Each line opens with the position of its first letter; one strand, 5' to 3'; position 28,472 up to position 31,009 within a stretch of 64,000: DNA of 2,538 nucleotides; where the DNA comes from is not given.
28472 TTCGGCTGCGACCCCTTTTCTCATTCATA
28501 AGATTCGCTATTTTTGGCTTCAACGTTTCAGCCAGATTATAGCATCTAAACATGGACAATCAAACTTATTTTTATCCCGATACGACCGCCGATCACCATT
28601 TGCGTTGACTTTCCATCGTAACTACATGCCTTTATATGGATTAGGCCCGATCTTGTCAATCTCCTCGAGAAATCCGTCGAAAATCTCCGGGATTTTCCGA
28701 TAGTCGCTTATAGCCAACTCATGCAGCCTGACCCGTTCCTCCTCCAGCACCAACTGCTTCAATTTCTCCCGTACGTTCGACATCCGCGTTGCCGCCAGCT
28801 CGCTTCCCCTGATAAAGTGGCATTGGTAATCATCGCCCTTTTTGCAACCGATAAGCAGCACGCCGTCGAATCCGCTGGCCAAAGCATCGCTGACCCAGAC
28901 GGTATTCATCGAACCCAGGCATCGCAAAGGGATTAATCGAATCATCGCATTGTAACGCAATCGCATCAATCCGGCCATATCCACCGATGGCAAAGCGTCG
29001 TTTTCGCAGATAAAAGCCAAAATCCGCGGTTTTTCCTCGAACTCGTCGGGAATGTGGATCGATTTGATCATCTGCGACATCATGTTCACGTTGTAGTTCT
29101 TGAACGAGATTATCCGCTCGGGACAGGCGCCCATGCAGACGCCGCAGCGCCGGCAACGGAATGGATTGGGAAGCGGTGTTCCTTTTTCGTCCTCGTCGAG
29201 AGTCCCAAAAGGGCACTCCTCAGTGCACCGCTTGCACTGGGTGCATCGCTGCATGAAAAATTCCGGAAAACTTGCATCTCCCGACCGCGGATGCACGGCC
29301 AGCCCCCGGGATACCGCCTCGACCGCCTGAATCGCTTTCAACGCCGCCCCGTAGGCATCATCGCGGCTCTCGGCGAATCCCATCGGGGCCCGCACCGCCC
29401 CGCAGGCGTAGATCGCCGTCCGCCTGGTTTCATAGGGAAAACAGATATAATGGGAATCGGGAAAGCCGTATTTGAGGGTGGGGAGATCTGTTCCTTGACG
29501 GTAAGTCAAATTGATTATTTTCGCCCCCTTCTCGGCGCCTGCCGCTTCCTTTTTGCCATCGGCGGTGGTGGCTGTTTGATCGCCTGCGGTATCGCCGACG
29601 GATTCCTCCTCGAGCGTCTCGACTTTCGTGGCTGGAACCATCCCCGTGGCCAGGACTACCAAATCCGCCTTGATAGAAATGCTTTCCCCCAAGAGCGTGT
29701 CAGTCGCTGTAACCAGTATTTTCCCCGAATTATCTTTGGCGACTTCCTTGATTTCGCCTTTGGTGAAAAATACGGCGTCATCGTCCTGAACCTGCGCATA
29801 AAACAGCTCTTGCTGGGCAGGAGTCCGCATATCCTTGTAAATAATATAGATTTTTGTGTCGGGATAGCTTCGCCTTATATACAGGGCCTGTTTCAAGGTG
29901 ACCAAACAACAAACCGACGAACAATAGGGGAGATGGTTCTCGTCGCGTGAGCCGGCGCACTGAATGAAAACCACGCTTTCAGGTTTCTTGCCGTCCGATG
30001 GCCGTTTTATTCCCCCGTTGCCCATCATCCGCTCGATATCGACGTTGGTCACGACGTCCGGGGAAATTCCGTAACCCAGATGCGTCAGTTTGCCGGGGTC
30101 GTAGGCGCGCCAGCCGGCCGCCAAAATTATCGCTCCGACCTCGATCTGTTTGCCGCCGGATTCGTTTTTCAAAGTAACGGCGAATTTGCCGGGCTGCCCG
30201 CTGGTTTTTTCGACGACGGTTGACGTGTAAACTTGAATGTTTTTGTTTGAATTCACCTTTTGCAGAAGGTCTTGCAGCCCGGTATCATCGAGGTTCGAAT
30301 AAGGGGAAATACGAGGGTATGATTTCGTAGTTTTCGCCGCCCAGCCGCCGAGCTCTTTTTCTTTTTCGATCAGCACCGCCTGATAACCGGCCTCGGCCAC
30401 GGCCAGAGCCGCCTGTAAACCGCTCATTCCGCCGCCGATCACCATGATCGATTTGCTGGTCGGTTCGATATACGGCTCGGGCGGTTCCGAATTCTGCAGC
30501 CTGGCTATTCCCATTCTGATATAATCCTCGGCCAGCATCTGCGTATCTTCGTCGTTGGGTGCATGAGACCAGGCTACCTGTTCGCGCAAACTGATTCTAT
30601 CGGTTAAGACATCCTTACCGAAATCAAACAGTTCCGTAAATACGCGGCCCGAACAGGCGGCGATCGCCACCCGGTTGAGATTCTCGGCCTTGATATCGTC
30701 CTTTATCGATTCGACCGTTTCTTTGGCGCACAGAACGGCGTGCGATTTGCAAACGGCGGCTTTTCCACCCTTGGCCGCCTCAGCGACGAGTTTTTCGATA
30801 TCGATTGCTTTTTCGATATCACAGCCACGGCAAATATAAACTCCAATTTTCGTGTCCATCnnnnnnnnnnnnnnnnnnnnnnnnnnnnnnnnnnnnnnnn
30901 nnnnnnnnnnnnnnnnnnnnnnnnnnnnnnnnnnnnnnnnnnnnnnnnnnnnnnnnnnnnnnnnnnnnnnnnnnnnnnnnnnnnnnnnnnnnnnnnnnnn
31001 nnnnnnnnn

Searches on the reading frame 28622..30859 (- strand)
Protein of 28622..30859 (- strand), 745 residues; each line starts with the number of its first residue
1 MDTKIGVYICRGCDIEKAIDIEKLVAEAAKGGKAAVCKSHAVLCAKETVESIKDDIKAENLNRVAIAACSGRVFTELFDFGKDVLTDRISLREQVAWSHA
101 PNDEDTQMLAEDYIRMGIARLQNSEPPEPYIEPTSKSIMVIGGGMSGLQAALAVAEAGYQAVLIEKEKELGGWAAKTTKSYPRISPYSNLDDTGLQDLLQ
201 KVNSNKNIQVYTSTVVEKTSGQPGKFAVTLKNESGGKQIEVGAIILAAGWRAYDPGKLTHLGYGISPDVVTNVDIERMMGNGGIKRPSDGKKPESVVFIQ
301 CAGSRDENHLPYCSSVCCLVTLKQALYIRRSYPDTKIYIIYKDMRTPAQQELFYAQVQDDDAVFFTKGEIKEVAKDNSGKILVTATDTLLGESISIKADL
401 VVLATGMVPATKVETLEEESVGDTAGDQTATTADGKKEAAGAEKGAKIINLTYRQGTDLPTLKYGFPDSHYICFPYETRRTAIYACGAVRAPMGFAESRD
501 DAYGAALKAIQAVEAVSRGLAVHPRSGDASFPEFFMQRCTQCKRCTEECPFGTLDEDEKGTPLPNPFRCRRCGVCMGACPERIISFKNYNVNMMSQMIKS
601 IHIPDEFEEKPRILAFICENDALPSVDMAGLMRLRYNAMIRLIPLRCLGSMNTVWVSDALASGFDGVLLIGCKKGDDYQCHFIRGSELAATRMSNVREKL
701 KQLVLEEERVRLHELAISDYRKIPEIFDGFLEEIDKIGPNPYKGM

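Call 6: search_protein_families(library=ncbifam, proteins=[window:28622-30859:-], max_evalue=0.00001)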
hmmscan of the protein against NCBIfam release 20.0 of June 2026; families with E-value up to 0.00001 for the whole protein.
window:28622-30859:- (745 aa): 26 families (the best 25 are shown)
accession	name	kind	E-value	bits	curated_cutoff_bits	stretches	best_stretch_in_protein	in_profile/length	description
NF040770.1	hetero_SS_HdrA2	exception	1.8e-127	426.5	1100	3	229-418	306-501/777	CoB-CoM heterodisulfide reductase HdrA2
NF041891.1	hdrA_Methbact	equivalog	3.9e-96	323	1300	3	227-413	301-492/762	ferredoxin:CoB-CoM heterodisulfide reductase subunit HdrA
NF041778.1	hetero_SS_HdrA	equivalog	1.4e-87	294.3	1400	3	238-413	325-506/771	ferredoxin:CoB-CoM heterodisulfide reductase subunit HdrA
NF045873.1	F420_non_VhuD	exception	5.8e-17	62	215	1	611-743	2-131/132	F420-non-reducing hydrogenase iron-sulfur subunit VhuD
NF005560.0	PRK07233.1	equivalog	6.9e-08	31.7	252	1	137-179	2-44/435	hypothetical protein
NF040864.1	HgcB_ferredoxin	equivalog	7.3e-08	32.2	99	1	534-599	11-75/93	mercury methylation ferredoxin HgcB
NF045599.1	bili_reduct_long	exception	7.7e-08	31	750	1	134-173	380-419/641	bilirubin reductase, long form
NF040684.1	PorD_Arch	equivalog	3.7e-07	30.1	120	1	532-585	27-80/85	pyruvate synthase subunit PorD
TIGR03467.1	HpnE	equivalog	4e-07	29.7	283.05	1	138-178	1-41/430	hydroxysqualene dehydroxylase HpnE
NF004943.0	PRK06292.2-1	equivalog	6e-07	28.6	432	0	192-269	211-287/456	dihydrolipoyl dehydrogenase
TIGR03997.1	mycofact_OYE_2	equivalog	6.6e-07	28.1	793.15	1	135-177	379-421/645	mycofactocin system FadH/OYE family oxidoreductase 2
NF009410.0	PRK12771.1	subfamily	6.7e-07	28.3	516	1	127-173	130-176/566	NAD(P)-binding protein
NF004991.0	PRK06370.1-3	subfamily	7e-07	28.2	620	0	127-172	24-71/509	FAD-containing oxidoreductase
NF041087.1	bile_acid_BaiCD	equivalog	1.1e-06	27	825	1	134-173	379-418/642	bile acid Fe-S flavoenzyme BaiCD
NF058655.1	CrtID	equivalog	2.6e-06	26.6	640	1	138-178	1-41/478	bifunctional phytoene desaturase/3,4-desaturase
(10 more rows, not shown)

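Call 26: find_homologous_proteins(query=window:28622-30859:-, max_evalue=1e-50)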
Query window:28622-30859:- (745 aa): 7976 proteins with E <= 1e-50 among 8000 candidates; the best 120 are listed.
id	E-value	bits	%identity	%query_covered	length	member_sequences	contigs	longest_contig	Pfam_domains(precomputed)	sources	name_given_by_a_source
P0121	0.0e+0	1569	90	100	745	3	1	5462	PF13450.13,PF02662.22,PF07992.21,PF12837.13,PF03486.21,PF13484.12,PF13534.12,PF12831.14,PF01266.31,PF00890.31,PF00037.33,PF13738.13,PF13237.12,PF13183.12,PF13187.12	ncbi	-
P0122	0.0e+0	1283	73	100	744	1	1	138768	PF13450.13,PF02662.22,PF07992.21,PF12837.13,PF03486.21,PF13484.12,PF01134.29,PF12831.14,PF01266.31,PF00890.31,PF13183.12,PF13187.12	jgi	jgi:quinone-modifying oxidoreductase subunit QmoB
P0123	0.0e+0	1276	72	100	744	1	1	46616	PF01266.31,PF13450.13,PF00890.31,PF02662.22,PF07992.21,PF12837.13,PF03486.21,PF13183.12,PF13187.12,PF12831.14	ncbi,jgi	jgi:quinone-modifying oxidoreductase subunit QmoB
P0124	0.0e+0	1269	71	100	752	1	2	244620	PF13450.13,PF02662.22,PF07992.21,PF12837.13,PF03486.21,PF13484.12,PF12838.13,PF12831.14,PF01266.31,PF00890.31,PF00037.33,PF13237.12,PF13183.12,PF13187.12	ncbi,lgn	-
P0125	0.0e+0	1262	71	100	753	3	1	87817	PF13450.13,PF02662.22,PF07992.21,PF12837.13,PF03486.21,PF13484.12,PF01134.29,PF12831.14,PF01266.31,PF00890.31,PF13237.12,PF13183.12,PF13187.12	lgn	-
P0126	0.0e+0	1258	70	100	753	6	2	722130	PF13450.13,PF02662.22,PF07992.21,PF12837.13,PF03486.21,PF13484.12,PF12831.14,PF01266.31,PF00890.31,PF00037.33,PF13237.12,PF13183.12,PF13187.12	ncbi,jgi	ncbi:MAG: hydrogenase iron-sulfur subunit [bacterium]|jgi:quinone-modifying oxidoreductase subunit Q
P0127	0.0e+0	1243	69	100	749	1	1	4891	PF01266.31,PF13450.13,PF00890.31,PF02662.22,PF07992.21,PF12837.13,PF00037.33,PF03486.21,PF12838.13,PF13187.12,PF12831.14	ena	-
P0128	0.0e+0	1243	70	100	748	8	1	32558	PF01266.31,PF13450.13,PF00890.31,PF02662.22,PF07992.21,PF00070.34,PF03486.21,PF13237.12,PF13183.12,PF13187.12,PF12831.14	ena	-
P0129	0.0e+0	1241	70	100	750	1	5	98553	PF01266.31,PF13450.13,PF00890.31,PF02662.22,PF07992.21,PF12837.13,PF12838.13,PF13237.12,PF13183.12,PF13187.12,PF12831.14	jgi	-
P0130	0.0e+0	1240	68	100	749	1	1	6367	PF01266.31,PF13450.13,PF00890.31,PF02662.22,PF07992.21,PF12837.13,PF00037.33,PF12838.13,PF13237.12,PF13187.12,PF12831.14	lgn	-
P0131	0.0e+0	1240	70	100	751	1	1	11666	PF13450.13,PF02662.22,PF07992.21,PF12837.13,PF13484.12,PF12838.13,PF12831.14,PF01266.31,PF12797.13,PF00890.31,PF00037.33,PF13237.12,PF13183.12,PF13187.12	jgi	jgi:quinone-modifying oxidoreductase subunit QmoB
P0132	0.0e+0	1238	70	100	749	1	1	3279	PF01266.31,PF13450.13,PF00890.31,PF02662.22,PF07992.21,PF00070.34,PF00037.33,PF03486.21,PF13237.12,PF13187.12,PF12831.14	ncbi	-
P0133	0.0e+0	1235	69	100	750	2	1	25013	PF13450.13,PF02662.22,PF07992.21,PF12837.13,PF00070.34,PF03486.21,PF13484.12,PF12838.13,PF12831.14,PF01266.31,PF12797.13,PF00890.31,PF00037.33,PF13237.12,PF13183.12,PF13187.12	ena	-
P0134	0.0e+0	1234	69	100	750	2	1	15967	PF13450.13,PF02662.22,PF07992.21,PF12837.13,PF00070.34,PF03486.21,PF13484.12,PF12838.13,PF12831.14,PF01266.31,PF00890.31,PF00037.33,PF13237.12,PF13183.12,PF13187.12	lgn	-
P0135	0.0e+0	1234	69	100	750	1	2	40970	PF13450.13,PF02662.22,PF07992.21,PF12837.13,PF00070.34,PF03486.21,PF13484.12,PF12838.13,PF12831.14,PF01946.24,PF01266.31,PF00890.31,PF00037.33,PF13237.12,PF13187.12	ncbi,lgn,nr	ncbi:MAG: FAD-dependent oxidoreductase [candidate division Zixibacteria bacterium]|nr:FAD-dependent 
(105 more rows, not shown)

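Call 27: find_encoding_contigs(protein=P0123, flank=10000, max_places=2)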
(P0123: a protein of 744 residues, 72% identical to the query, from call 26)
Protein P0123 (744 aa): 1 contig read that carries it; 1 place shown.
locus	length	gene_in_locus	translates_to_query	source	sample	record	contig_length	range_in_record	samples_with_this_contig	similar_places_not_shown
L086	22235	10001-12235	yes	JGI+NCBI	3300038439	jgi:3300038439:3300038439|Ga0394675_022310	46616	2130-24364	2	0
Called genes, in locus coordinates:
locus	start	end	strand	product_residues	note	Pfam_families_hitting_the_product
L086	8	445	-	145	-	-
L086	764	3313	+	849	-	PF01326:PPDK_N, PF00391:PEP-utilizers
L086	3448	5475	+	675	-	PF02743:dCache_1, PF00989:PAS, PF08448:PAS_4, PF13188:PAS_8 (weak), PF13426:PAS_9, PF00512:HisKA, PF02518:HATPase_c, PF14501:HATPase_c_5 (weak), +1 more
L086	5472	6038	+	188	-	PF00072:Response_reg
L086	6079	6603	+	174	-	PF00571:CBS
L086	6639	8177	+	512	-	PF00939:Na_sulph_symp, PF03600:CitMHS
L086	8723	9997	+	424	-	PF00890:FAD_binding_2 (weak), PF07992:Pyr_redox_2 (faint), PF12831:FAD_oxidored (weak), PF13450:NAD_binding_8 (weak)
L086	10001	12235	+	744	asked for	PF07992:Pyr_redox_2, PF00890:FAD_binding_2 (weak), PF01266:DAO (weak), PF03486:HI0933_like (faint), PF12831:FAD_oxidored, PF13450:NAD_binding_8, PF13187:Fer4_9, PF02662:FlpD, +2 more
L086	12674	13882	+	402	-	PF03460:NIR_SIR_ferr, PF01077:NIR_SIR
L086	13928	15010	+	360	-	PF03460:NIR_SIR_ferr, PF01077:NIR_SIR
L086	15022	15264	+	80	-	-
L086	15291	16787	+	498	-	PF01656:CbiA, PF13500:AAA_26, PF01174:SNO (weak), PF07685:GATase_3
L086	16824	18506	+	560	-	PF14691:Fer4_20, PF00890:FAD_binding_2 (weak), PF01262:AlaDh_PNT_C (faint), PF01266:DAO, PF03486:HI0933_like (faint), PF07992:Pyr_redox_2, PF13450:NAD_binding_8, PF00070:Pyr_redox, +2 more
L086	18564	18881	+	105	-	PF04358:DsrC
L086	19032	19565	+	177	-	PF14361:RsbRD_N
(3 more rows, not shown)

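Call 28: find_encoding_contigs(protein=P0122, flank=10000, max_places=2)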
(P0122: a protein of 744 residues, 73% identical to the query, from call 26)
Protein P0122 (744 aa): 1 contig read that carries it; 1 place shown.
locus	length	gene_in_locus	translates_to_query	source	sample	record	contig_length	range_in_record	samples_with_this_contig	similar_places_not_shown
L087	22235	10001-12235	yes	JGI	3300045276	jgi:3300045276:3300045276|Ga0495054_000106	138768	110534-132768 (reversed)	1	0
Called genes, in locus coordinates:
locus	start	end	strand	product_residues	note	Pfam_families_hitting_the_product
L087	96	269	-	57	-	-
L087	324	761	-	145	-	-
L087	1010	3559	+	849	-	PF01326:PPDK_N, PF00391:PEP-utilizers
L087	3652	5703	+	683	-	PF02743:dCache_1, PF00989:PAS, PF08448:PAS_4, PF13188:PAS_8 (weak), PF13426:PAS_9, PF00512:HisKA, PF02518:HATPase_c, PF14501:HATPase_c_5 (weak), +2 more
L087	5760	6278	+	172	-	PF00072:Response_reg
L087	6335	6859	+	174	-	PF00571:CBS (weak)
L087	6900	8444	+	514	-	PF00939:Na_sulph_symp, PF03600:CitMHS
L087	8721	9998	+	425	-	PF00890:FAD_binding_2, PF01266:DAO (faint), PF03486:HI0933_like (faint), PF07992:Pyr_redox_2 (faint), PF12831:FAD_oxidored, PF13450:NAD_binding_8, PF12838:Fer4_7 (faint)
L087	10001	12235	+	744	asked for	PF00890:FAD_binding_2, PF01134:GIDA (faint), PF01266:DAO (weak), PF07992:Pyr_redox_2, PF12831:FAD_oxidored, PF13450:NAD_binding_8, PF13187:Fer4_9, PF02662:FlpD, +4 more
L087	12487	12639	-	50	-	-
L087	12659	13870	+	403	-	PF03460:NIR_SIR_ferr, PF01077:NIR_SIR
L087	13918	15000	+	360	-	PF03460:NIR_SIR_ferr, PF01077:NIR_SIR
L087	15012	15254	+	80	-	-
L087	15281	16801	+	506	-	PF01656:CbiA, PF13500:AAA_26, PF07685:GATase_3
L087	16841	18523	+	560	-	PF14691:Fer4_20, PF00890:FAD_binding_2 (faint), PF01134:GIDA (faint), PF01266:DAO, PF07992:Pyr_redox_2, PF13450:NAD_binding_8, PF13738:Pyr_redox_3 (weak), PF00070:Pyr_redox (weak), +2 more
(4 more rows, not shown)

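Call 57: find_encoding_contigs(protein=P0121, flank=10000, max_places=2)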
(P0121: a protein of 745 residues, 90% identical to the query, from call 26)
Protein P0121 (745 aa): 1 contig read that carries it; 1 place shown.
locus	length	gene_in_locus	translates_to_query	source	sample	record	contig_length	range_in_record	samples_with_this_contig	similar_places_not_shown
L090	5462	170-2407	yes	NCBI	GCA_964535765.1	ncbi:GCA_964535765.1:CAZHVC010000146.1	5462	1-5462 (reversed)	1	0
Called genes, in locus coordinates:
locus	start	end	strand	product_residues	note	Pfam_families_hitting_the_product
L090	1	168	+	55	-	?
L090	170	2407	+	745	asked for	PF07992:Pyr_redox_2, PF00890:FAD_binding_2 (weak), PF12831:FAD_oxidored, PF13450:NAD_binding_8 (weak), PF13738:Pyr_redox_3 (weak), PF13237:Fer4_10, PF13187:Fer4_9, PF02662:FlpD, +7 more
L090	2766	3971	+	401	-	PF03460:NIR_SIR_ferr, PF01077:NIR_SIR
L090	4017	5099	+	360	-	PF03460:NIR_SIR_ferr, PF01077:NIR_SIR, PF12838:Fer4_7 (weak)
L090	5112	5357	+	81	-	-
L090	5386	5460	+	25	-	?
